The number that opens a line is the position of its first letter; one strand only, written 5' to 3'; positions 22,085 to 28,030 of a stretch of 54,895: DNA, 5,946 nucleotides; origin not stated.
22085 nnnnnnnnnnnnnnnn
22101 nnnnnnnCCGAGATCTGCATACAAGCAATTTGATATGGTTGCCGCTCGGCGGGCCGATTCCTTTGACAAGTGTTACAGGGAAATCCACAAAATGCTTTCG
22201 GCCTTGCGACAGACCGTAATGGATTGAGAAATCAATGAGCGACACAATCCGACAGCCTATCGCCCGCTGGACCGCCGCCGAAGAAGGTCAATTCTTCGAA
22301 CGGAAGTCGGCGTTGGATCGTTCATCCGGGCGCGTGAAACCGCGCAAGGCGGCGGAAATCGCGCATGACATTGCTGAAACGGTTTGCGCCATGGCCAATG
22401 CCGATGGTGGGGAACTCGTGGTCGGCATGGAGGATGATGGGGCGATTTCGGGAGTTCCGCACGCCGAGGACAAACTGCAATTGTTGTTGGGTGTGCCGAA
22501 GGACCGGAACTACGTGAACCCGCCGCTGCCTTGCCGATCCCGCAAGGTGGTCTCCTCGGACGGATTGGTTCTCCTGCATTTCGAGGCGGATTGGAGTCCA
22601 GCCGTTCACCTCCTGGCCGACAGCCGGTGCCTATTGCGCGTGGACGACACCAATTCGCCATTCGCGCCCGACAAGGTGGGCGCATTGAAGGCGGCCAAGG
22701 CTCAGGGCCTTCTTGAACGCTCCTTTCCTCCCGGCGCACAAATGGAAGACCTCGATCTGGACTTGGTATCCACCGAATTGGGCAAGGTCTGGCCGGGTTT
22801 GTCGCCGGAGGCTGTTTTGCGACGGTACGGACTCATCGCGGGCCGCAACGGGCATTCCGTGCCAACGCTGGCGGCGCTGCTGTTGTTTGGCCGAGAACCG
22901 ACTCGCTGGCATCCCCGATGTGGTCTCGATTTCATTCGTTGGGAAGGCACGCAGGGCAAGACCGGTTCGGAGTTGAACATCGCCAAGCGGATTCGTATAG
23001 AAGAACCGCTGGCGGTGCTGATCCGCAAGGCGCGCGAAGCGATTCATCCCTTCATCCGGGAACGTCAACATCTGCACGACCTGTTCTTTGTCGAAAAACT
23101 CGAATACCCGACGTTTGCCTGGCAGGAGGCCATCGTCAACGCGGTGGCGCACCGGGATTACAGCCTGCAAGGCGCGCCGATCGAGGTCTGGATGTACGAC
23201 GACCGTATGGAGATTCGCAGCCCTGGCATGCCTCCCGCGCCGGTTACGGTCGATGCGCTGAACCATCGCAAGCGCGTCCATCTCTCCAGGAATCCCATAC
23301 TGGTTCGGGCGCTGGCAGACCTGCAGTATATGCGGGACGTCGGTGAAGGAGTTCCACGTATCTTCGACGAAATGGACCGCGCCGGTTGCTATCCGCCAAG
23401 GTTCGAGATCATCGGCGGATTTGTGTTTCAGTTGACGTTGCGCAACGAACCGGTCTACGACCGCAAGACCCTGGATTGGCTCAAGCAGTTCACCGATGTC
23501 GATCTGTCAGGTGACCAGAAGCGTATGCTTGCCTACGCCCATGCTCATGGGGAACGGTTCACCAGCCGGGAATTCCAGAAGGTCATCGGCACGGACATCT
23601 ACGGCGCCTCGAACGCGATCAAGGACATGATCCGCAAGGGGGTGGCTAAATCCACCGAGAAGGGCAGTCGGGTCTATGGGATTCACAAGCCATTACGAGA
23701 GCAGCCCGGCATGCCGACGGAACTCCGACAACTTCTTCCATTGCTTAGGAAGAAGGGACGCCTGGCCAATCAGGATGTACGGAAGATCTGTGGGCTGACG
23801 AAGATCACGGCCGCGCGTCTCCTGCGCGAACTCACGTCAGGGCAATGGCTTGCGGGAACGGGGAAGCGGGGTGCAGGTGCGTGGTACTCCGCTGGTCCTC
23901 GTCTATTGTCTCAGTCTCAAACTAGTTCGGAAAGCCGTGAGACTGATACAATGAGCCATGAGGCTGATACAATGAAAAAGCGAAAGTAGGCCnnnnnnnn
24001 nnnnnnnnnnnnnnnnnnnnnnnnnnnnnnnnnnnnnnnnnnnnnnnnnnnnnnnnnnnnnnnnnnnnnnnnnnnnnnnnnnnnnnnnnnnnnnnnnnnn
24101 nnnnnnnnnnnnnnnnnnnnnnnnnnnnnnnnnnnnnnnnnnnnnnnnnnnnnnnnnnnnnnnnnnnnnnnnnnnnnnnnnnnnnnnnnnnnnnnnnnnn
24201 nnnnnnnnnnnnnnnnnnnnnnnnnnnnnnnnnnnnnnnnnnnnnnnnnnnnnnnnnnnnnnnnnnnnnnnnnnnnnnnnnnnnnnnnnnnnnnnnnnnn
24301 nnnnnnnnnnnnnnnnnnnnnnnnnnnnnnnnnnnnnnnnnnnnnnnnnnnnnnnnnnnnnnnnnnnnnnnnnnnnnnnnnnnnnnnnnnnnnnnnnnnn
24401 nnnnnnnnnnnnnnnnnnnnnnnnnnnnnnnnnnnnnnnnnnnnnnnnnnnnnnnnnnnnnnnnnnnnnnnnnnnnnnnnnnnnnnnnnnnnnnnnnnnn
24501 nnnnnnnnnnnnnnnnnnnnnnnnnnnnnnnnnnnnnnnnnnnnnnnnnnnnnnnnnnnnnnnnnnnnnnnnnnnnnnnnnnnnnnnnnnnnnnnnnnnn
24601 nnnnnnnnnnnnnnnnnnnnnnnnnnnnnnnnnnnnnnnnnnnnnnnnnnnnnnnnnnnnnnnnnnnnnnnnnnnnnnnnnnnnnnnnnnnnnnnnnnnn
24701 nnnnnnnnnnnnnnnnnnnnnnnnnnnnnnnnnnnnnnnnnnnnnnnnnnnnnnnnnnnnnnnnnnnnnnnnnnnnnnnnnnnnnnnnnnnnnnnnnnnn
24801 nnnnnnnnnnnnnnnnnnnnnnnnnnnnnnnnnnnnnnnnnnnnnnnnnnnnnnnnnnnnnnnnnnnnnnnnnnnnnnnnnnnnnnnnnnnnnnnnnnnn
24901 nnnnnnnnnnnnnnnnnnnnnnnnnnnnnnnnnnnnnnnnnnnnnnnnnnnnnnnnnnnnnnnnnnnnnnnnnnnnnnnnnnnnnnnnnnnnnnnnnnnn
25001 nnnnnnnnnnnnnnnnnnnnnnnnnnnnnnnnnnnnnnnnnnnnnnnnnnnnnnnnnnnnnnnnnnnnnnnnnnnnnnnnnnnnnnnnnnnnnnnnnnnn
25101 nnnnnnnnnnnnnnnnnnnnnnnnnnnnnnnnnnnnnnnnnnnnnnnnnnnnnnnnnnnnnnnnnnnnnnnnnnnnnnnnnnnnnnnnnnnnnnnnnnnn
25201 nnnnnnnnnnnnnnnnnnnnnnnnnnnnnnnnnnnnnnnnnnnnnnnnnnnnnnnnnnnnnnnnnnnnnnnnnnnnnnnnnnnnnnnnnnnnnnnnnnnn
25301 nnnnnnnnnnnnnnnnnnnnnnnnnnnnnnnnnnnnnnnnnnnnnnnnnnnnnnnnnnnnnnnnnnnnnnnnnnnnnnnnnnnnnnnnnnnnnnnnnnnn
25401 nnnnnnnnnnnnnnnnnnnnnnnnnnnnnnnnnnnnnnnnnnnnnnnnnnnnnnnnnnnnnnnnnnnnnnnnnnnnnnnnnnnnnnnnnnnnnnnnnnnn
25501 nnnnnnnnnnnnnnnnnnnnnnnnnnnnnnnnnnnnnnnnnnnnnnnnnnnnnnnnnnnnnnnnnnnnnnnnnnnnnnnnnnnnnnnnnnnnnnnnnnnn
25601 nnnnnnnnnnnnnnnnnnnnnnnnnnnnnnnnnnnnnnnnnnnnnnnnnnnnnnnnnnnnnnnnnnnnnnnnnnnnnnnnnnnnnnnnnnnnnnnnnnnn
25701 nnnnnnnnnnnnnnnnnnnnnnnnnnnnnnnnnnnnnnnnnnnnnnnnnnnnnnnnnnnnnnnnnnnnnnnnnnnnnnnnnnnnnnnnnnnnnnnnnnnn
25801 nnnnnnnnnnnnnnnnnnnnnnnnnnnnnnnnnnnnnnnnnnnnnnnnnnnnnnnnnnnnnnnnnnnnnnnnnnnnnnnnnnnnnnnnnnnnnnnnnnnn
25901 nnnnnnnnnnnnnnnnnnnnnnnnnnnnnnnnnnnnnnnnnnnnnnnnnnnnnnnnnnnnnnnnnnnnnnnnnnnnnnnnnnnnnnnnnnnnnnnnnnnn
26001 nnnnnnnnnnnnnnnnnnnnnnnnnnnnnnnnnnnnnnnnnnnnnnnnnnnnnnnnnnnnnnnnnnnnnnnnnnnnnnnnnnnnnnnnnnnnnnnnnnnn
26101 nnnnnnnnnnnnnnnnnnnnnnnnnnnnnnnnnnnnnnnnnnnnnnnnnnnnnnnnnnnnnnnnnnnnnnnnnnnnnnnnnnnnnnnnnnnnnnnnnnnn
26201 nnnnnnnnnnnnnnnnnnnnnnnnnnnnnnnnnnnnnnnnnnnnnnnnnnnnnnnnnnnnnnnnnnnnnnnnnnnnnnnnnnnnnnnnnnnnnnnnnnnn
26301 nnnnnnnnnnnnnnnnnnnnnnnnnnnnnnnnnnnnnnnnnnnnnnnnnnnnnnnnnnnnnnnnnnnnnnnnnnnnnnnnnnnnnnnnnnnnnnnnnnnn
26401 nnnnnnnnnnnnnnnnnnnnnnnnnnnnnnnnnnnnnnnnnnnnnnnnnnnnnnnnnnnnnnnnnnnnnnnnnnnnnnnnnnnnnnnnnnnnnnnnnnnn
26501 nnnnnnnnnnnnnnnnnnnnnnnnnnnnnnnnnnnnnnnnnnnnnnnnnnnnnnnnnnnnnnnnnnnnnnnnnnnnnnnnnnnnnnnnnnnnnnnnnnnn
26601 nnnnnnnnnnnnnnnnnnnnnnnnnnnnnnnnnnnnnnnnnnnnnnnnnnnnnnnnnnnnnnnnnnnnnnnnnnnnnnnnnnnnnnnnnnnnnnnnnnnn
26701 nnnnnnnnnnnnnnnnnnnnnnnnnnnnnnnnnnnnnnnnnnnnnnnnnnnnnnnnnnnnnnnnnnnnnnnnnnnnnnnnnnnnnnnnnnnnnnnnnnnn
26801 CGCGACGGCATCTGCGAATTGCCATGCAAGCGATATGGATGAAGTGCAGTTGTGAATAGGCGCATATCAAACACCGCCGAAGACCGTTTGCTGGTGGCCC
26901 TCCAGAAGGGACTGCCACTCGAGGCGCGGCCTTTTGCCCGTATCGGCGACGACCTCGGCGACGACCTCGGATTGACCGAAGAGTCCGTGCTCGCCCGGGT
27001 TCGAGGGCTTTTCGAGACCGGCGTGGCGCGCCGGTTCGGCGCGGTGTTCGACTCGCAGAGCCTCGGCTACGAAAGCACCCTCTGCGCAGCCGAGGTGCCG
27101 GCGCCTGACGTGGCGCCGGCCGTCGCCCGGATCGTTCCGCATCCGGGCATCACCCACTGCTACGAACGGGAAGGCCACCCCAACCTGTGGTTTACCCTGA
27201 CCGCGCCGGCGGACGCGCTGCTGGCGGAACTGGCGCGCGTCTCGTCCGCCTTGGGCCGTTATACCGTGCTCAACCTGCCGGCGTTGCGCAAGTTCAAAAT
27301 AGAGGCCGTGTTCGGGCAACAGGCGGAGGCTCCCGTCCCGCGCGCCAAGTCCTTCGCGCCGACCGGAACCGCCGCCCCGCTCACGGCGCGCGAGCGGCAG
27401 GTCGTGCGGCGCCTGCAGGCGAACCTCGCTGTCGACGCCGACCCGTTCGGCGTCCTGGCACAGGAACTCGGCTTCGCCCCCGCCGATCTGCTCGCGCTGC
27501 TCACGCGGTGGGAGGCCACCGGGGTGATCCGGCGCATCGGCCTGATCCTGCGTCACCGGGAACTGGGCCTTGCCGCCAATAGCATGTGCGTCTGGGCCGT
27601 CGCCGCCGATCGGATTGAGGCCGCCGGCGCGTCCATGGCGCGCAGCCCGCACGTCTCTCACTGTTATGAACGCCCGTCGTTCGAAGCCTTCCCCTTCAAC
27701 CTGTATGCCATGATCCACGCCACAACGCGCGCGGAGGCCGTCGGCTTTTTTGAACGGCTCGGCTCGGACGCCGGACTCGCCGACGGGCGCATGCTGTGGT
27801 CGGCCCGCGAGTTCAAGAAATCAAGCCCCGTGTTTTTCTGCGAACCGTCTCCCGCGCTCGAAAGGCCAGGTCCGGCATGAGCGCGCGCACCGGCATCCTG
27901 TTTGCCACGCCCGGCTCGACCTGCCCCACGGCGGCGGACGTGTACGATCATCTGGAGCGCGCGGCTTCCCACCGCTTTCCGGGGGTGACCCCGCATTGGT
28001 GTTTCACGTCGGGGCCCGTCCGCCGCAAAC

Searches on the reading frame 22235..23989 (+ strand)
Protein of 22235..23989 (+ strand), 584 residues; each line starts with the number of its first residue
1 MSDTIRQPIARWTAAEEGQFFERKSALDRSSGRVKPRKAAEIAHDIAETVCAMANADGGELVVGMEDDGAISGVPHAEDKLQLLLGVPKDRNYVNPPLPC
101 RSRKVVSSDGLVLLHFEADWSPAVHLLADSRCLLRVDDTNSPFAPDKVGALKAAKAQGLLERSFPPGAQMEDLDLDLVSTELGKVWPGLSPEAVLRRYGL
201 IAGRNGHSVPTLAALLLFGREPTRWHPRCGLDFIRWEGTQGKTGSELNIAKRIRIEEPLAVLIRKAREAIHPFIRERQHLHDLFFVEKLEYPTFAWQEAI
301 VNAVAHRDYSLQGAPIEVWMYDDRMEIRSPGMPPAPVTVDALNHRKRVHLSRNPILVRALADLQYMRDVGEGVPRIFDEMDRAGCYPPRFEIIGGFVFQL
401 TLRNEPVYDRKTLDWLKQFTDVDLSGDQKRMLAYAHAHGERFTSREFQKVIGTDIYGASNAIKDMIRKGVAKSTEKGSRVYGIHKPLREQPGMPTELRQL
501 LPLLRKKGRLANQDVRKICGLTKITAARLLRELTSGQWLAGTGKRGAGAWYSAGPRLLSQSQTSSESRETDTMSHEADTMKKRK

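Call 7: search_protein_families(library=pfam, proteins=[window:22235-23989:+], max_evalue=0.01)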
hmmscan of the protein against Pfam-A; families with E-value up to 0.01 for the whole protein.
window:22235-23989:+ (584 aa): 3 families
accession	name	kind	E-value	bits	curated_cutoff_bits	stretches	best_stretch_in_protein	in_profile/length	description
PF13749.12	HATPase_c_4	-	7.8e-22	77.5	26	1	313-400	1-87/89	Putative ATP-dependent DNA helicase recG C-terminal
PF04326.19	SLFN_AlbA_2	-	1.8e-11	45.1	25.3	1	17-142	1-116/118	Schlafen, AlbA_2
PF12802.13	MarR_2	-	0.00072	20.1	27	0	423-471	2-50/61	MarR family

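Call 8: search_protein_families(library=padloc, proteins=[window:22235-23989:+], max_evalue=0.01)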
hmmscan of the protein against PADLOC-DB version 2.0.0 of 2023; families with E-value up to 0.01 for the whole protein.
window:22235-23989:+ (584 aa): 3 families
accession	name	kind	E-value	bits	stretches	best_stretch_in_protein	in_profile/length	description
PDLC02394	pAgo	-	7.5e-29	98.1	1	17-393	27-426/1121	-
PDLC02402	Aga_SIR2-PNTD1-PNTD2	-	1.4e-08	31.3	1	195-331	356-481/876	Class I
PDLC02418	Aga_SIR2-Kinase-PNTD1-PNTD2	-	3.3e-07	26.9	1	290-331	319-359/756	Class I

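Call 19: search_protein_families(library=ncbifam, proteins=[window:22235-23989:+], max_evalue=0.001)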
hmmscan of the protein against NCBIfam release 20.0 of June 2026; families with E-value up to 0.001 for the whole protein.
window:22235-23989:+ (584 aa): 0 families

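Call 114: find_homologous_proteins(query=window:22235-23989:+, max_evalue=1e-20)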
Query window:22235-23989:+ (584 aa): 1807 proteins with E <= 1e-20 among 8000 candidates; the best 120 are listed.
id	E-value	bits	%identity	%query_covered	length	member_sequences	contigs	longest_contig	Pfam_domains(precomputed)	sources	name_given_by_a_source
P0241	0.0e+0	1342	100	100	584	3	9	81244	PF13749.13,PF04326.20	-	-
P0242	0.0e+0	1098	82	99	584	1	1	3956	PF13749.13,PF04326.20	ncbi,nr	ncbi:MAG: putative DNA binding domain-containing protein [Verrucomicrobia bacterium]|nr:putative DNA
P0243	0.0e+0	1071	80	98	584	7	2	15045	PF13749.13,PF04326.20,PF12802.14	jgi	jgi:ATP-dependent DNA helicase RecG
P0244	0.0e+0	1058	79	99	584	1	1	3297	PF13749.13,PF04326.20,PF12802.14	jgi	jgi:ATP-dependent DNA helicase RecG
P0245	0.0e+0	1039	77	99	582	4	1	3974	PF13749.13,PF04326.20,PF12802.14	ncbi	-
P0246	3.8e-297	1005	75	97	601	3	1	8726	PF13749.13,PF04326.20,PF12802.14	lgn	-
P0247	5.1e-291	985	74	98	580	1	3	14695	PF13749.13,PF04326.20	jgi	jgi:ATP-dependent DNA helicase RecG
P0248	9.9e-290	980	73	100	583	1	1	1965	PF13749.13,PF04326.20,PF12802.14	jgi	jgi:ATP-dependent DNA helicase RecG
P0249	5.1e-289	978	73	98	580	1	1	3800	PF13749.13,PF04326.20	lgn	-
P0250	7.4e-286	967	72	100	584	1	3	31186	PF13749.13,PF04326.20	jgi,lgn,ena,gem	-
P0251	1.7e-277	940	72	98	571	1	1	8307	PF13749.13,PF04326.20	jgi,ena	-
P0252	2.4e-273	926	69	99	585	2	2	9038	PF13749.13,PF04326.20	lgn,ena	-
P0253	9.0e-272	921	70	99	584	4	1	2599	PF13749.13,PF04326.20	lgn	-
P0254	1.1e-271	921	68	100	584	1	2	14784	PF13749.13,PF04326.20,PF12802.14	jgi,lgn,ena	-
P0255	1.7e-271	920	67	100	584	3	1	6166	PF13749.13,PF04326.20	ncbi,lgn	-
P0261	4.6e-269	912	70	96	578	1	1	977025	PF13749.13,PF04326.20,PF12802.14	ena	-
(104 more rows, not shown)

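Call 115: find_encoding_contigs(protein=P0243, flank=4500, max_places=1)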
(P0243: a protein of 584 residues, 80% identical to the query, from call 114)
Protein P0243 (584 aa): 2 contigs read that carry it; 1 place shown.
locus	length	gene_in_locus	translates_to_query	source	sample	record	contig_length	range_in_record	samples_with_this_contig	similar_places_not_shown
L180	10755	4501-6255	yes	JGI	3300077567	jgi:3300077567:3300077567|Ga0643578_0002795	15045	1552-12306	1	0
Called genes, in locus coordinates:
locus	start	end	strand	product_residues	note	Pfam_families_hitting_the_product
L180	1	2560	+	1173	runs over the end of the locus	PF02384:N6_Mtase (faint), PF07669:Eco57I, PF12950:TaqI_C (weak)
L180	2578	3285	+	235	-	-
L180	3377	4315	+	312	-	PF13646:HEAT_2 (faint)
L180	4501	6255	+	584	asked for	PF04326:SLFN_AlbA_2, PF12802:MarR_2 (faint), PF13749:HATPase_c_4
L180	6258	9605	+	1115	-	PF13091:PLDc_2, PF00176:SNF2-rel_dom (faint), PF00271:Helicase_C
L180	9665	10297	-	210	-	-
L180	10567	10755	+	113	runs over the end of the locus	PF00543:P-II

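Call 116: find_encoding_contigs(protein=P0250, flank=4500, max_places=1)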
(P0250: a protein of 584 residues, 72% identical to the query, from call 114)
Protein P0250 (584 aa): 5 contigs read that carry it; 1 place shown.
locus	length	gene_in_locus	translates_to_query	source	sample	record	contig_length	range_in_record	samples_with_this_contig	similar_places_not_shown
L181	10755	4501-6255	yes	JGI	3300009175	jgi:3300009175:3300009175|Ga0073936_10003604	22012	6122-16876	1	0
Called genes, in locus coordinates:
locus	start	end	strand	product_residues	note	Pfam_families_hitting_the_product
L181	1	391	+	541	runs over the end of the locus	PF00589:Phage_integrase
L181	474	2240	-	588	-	-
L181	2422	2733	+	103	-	-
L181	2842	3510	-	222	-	-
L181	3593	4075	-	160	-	-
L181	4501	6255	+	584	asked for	PF04326:SLFN_AlbA_2, PF13749:HATPase_c_4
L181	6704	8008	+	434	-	-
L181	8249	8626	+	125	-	PF12728:HTH_17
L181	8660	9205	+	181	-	-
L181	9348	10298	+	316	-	-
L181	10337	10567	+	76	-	-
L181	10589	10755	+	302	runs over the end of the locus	-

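Call 117: find_encoding_contigs(protein=P0261, flank=4500, max_places=1)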
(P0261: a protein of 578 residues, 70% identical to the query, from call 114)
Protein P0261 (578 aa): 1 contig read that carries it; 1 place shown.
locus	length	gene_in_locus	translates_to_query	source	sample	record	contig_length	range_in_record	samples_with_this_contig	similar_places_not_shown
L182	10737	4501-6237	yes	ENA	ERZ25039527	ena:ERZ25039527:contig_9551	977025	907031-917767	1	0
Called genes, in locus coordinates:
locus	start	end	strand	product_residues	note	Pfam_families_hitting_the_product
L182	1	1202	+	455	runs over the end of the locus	PF14338:Mrr_N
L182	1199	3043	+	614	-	PF00004:AAA (faint), PF07728:AAA_5, PF13401:AAA_22 (weak), PF28529:McrB_lid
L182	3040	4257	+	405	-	PF10117:McrBC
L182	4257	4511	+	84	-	-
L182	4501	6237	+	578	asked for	PF04326:SLFN_AlbA_2, PF12802:MarR_2 (faint), PF13749:HATPase_c_4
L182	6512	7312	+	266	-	PF00198:2-oxoacid_dh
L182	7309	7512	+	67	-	PF09962:DUF2196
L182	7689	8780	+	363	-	PF00006:ATP-synt_ab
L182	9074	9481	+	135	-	PF02627:CMD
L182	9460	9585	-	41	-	-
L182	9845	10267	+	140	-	PF00226:DnaJ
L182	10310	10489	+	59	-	-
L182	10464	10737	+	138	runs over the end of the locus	PF02566:OsmC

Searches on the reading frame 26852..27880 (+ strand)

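Call 7: search_protein_families(library=pfam, proteins=[window:26852-27880:+], max_evalue=0.01)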
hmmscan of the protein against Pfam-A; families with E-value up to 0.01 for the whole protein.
window:26852-27880:+ (342 aa): 2 families
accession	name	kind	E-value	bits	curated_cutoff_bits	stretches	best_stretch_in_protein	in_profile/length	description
PF17805.7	AsnC_trans_reg2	-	7.2e-41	138.7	27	2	238-322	2-86/86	AsnC-like ligand binding domain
PF22451.2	NirdL-like_HTH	-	9.8e-22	76.7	27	2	11-60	2-47/47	Siroheme decarboxylase NirDL-like HTH domain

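Call 8: search_protein_families(library=padloc, proteins=[window:26852-27880:+], max_evalue=0.01)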
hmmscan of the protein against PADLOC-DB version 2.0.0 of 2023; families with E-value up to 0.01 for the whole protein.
window:26852-27880:+ (342 aa): 0 families
